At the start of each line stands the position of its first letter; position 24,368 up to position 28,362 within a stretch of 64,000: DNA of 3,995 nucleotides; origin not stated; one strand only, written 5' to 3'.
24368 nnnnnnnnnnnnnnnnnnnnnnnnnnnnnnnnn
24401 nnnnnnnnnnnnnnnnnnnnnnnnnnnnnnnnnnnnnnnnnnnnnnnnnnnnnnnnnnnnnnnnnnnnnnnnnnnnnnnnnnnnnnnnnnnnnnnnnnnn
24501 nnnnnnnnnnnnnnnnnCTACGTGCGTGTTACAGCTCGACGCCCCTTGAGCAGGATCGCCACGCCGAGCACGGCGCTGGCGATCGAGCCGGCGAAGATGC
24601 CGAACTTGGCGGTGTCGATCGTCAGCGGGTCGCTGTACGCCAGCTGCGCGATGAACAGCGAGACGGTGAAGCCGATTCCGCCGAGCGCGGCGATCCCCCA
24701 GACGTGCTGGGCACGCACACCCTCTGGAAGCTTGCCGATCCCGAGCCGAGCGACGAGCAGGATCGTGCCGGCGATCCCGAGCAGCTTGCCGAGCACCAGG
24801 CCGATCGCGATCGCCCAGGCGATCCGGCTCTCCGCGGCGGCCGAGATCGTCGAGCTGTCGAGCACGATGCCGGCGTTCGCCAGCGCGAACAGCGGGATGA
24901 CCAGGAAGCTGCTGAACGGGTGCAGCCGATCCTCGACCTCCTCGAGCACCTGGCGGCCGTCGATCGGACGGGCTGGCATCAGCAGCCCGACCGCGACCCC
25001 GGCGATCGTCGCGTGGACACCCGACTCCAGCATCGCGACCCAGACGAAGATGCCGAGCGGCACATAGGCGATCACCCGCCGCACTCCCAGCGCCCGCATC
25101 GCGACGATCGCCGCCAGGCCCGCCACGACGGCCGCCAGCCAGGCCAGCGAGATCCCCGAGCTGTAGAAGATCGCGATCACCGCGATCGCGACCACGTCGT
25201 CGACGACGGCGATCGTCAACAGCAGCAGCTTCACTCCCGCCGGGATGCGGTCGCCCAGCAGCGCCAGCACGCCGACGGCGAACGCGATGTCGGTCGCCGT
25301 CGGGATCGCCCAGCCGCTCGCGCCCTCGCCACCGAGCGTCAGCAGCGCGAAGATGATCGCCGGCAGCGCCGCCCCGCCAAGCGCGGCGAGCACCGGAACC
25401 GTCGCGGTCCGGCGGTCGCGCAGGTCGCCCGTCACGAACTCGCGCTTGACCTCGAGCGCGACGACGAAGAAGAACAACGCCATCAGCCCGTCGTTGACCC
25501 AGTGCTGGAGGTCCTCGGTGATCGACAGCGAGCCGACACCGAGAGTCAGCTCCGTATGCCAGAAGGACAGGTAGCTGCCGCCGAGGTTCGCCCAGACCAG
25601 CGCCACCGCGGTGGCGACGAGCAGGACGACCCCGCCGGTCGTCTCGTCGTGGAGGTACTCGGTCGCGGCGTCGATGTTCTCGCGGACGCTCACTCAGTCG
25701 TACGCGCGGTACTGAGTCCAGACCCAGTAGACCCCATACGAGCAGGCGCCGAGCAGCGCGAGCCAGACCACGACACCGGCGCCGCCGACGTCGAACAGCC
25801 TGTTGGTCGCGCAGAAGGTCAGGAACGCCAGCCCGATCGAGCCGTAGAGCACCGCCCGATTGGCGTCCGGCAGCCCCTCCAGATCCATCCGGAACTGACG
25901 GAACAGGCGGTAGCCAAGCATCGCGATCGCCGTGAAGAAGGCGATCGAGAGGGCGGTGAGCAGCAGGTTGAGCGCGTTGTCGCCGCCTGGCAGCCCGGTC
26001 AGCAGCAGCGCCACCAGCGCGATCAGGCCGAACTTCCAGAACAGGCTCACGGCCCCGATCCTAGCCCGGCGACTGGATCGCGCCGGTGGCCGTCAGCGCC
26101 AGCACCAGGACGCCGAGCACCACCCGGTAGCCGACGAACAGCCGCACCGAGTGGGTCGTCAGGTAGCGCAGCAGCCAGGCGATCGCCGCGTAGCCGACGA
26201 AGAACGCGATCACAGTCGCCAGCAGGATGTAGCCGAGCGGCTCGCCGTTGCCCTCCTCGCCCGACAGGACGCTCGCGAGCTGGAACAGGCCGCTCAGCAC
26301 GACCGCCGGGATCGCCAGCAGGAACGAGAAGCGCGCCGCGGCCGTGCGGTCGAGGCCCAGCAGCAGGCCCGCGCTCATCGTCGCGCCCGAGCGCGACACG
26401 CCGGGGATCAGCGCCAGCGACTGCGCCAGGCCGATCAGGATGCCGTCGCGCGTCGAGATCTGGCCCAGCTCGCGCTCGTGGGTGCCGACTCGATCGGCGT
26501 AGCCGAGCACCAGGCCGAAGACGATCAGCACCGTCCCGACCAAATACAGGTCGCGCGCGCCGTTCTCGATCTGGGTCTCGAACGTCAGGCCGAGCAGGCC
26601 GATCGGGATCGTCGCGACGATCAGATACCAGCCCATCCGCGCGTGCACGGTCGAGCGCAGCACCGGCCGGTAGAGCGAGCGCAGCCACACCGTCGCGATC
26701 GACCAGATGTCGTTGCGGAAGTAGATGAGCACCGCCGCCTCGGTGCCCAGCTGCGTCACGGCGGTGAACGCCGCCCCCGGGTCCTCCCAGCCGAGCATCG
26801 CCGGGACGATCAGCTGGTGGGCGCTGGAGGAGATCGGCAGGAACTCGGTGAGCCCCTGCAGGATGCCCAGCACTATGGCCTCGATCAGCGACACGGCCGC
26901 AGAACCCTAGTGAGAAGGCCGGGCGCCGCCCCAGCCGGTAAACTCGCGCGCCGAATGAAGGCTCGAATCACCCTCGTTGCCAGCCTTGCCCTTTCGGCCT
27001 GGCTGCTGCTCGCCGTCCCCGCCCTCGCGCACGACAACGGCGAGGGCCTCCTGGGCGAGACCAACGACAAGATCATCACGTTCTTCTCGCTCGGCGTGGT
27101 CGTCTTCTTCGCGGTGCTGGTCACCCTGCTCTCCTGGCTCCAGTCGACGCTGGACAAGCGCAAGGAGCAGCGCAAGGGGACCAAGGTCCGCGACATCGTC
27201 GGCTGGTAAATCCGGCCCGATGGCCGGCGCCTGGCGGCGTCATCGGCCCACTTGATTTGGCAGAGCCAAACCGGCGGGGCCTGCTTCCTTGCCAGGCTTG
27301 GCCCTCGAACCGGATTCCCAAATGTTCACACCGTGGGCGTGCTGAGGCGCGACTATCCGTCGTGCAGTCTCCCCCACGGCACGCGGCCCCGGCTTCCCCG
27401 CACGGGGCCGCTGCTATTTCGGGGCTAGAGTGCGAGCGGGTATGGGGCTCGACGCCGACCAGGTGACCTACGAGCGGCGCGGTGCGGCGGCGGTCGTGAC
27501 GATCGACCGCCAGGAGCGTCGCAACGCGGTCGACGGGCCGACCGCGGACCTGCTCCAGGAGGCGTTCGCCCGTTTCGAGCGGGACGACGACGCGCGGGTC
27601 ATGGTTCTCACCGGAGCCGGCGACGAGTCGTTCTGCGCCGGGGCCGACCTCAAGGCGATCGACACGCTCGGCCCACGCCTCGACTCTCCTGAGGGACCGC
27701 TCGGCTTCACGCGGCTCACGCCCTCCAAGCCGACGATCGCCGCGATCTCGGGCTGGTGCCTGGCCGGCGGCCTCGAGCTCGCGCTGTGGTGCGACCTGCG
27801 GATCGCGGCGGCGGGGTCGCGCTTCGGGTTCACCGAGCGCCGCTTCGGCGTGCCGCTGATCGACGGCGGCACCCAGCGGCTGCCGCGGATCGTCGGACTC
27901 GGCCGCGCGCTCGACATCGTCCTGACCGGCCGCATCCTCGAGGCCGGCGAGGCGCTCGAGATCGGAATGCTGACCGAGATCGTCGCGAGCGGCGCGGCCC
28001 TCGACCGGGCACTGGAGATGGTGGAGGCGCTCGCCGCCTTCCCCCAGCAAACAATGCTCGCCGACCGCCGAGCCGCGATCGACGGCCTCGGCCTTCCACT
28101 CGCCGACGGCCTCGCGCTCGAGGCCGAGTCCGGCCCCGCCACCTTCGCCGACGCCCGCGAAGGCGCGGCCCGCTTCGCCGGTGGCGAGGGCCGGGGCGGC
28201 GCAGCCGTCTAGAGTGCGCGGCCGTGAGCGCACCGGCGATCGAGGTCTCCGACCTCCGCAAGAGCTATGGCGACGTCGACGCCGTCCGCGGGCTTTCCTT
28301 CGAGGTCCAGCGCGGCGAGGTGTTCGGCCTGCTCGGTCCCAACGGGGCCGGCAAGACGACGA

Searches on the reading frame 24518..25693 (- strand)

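Call 37: search_protein_families(library=pfam, proteins=[window:24518-25693:-], max_evalue=0.001)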
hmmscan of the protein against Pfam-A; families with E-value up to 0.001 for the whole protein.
window:24518-25693:- (391 aa): 1 family
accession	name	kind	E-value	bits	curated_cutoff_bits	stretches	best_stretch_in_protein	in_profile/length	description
PF06965.17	Na_H_antiport_1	-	3.8e-136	454.3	23.5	1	12-381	2-374/374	Na+/H+ antiporter 1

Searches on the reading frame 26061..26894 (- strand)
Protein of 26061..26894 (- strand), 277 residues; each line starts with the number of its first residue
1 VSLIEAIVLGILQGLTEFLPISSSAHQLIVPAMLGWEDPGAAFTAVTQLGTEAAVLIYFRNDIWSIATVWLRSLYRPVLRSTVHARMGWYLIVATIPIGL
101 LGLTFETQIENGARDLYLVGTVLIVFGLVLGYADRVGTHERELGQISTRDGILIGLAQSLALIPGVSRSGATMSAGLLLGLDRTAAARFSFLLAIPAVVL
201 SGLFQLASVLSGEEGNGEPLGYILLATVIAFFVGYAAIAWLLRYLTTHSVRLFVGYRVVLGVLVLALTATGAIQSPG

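Call 37: search_protein_families(library=pfam, proteins=[window:26061-26894:-], max_evalue=0.001)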
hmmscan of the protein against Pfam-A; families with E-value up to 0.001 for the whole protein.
window:26061-26894:- (277 aa): 1 family
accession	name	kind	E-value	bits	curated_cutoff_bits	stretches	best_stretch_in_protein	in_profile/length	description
PF02673.24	BacA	-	5.8e-82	275.7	33.4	1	6-263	1-257/257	Bacitracin resistance protein BacA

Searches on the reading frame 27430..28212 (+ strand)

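Call 37: search_protein_families(library=pfam, proteins=[window:27430-28212:+], max_evalue=0.001)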
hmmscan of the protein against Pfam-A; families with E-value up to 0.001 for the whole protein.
window:27430-28212:+ (260 aa): 2 families
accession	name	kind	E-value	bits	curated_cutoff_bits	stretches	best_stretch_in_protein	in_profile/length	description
PF00378.25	ECH_1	-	5.6e-40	137.7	27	1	18-249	4-240/251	Enoyl-CoA hydratase/isomerase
PF16113.10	ECH_2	-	5.5e-20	72.6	27.2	1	21-198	2-187/335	Enoyl-CoA hydratase/isomerase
